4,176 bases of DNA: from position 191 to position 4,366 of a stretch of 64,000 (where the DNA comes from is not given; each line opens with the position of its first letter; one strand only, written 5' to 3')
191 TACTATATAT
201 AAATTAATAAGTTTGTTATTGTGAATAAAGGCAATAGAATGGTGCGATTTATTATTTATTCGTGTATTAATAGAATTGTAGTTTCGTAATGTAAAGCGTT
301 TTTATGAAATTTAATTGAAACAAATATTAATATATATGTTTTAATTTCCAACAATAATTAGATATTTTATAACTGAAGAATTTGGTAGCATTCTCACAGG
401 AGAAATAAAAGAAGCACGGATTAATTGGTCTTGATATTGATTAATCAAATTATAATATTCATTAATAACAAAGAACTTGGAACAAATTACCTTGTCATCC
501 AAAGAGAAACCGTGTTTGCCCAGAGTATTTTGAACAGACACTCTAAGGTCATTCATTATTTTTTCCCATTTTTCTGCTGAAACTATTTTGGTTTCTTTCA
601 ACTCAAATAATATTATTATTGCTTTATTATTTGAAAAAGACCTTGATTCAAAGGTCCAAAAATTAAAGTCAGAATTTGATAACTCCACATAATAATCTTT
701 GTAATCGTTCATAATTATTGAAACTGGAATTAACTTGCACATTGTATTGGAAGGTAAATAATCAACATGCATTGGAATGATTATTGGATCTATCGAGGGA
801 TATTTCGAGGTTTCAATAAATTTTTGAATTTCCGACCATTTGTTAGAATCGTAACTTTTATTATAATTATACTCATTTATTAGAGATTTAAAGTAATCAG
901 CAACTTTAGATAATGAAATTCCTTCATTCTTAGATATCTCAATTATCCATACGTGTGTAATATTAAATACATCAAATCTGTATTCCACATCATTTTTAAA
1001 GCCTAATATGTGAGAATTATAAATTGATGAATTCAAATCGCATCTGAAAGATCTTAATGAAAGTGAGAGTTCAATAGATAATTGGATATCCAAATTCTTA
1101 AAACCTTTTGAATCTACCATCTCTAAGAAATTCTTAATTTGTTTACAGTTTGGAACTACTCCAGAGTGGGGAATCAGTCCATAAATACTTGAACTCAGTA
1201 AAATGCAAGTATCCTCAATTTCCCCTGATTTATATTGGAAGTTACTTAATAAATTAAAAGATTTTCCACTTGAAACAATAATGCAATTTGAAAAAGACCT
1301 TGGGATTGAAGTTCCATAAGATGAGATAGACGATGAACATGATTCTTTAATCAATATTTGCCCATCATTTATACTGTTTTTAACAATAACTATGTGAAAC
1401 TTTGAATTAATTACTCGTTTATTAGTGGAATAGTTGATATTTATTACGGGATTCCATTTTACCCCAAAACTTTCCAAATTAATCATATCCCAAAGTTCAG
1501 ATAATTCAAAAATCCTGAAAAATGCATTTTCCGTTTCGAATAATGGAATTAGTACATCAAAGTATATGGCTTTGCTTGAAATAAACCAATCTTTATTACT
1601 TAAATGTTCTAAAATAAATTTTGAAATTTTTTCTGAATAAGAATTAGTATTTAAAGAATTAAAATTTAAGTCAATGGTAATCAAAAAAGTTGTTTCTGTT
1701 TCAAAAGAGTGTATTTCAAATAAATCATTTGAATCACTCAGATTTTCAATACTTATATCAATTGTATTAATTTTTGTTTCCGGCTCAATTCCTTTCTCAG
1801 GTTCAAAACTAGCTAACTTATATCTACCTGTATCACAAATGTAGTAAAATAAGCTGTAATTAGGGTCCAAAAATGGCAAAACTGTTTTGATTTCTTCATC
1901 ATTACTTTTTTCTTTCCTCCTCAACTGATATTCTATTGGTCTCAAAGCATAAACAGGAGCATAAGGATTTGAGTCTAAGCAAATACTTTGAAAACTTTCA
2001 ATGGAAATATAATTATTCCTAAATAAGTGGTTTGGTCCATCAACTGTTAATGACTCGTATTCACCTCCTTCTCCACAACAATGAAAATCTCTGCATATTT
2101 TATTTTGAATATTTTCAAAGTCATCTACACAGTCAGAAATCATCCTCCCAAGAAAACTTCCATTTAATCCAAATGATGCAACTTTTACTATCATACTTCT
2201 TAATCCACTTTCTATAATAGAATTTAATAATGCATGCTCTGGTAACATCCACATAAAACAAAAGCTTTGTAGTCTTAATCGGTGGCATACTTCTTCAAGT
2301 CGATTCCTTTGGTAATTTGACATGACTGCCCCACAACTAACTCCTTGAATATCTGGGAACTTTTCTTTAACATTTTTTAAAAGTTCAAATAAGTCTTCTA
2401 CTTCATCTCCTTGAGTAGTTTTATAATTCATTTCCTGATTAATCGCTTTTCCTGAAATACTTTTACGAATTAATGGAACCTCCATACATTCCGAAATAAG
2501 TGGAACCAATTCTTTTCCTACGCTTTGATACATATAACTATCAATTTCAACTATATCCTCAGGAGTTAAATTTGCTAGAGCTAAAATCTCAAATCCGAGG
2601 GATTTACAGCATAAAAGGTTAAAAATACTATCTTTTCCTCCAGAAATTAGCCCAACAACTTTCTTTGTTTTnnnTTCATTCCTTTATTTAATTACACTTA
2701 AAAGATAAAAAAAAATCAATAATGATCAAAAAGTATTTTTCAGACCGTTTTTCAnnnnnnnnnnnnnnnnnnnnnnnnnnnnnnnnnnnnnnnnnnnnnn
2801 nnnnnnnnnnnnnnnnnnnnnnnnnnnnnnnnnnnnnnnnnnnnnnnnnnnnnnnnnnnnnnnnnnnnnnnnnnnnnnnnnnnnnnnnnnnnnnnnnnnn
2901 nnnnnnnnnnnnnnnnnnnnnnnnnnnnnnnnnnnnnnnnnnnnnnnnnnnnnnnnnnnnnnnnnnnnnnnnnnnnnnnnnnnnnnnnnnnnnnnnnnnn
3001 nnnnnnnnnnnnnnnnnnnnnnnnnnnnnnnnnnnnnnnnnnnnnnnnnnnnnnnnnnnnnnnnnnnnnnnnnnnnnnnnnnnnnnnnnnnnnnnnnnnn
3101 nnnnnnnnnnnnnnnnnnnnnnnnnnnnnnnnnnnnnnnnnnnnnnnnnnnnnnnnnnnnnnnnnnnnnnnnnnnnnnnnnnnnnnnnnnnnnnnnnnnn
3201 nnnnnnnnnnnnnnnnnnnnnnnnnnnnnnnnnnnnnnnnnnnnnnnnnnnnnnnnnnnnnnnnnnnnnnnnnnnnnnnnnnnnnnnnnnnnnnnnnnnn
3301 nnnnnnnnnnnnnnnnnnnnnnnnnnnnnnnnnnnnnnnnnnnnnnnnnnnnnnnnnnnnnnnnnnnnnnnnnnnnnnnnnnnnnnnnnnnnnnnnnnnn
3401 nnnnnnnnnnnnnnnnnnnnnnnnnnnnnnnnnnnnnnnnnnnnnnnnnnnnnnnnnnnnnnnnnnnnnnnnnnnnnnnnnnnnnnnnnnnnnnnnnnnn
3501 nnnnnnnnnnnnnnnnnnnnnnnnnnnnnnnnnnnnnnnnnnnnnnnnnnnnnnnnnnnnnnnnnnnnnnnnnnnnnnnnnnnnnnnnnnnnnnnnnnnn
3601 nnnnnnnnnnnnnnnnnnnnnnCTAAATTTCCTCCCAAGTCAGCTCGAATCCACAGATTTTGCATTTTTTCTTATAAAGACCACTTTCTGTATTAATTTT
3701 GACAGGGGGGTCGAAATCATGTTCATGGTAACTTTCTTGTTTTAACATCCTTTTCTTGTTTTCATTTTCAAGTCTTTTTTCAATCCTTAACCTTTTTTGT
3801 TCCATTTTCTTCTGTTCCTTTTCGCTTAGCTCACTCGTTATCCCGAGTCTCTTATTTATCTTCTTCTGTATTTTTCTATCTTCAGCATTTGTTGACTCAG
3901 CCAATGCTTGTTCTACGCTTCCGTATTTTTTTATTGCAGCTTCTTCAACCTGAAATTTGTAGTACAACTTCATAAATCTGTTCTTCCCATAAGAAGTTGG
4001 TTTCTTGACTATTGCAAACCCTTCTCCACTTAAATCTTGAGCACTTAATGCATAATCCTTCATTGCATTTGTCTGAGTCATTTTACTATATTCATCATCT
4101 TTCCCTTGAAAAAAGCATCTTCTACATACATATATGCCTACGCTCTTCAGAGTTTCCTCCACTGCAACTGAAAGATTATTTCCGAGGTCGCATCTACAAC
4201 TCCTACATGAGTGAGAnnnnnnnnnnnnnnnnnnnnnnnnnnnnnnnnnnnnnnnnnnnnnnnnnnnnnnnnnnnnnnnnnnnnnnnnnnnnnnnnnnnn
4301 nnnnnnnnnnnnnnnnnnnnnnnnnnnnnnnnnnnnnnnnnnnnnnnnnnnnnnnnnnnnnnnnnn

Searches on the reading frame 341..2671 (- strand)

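Call 16: search_protein_families(library=pfam, proteins=[window:341-2671:-], max_evalue=0.001)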
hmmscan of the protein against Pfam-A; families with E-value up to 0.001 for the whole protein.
window:341-2671:- (776 aa): 1 family
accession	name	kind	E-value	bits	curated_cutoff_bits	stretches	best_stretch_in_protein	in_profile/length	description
PF01902.24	Diphthami_syn_2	-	1.2e-32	113.6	23.2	1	4-226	2-203/219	Diphthamide synthase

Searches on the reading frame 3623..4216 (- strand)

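Call 16: search_protein_families(library=pfam, proteins=[window:3623-4216:-], max_evalue=0.001)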
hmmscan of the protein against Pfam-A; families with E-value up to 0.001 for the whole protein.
window:3623-4216:- (197 aa): 1 family
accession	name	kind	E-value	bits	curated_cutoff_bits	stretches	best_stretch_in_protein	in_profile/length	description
PF05181.18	XPA_C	-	1.3e-07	31.9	25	1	42-90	1-51/51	XPA protein C-terminus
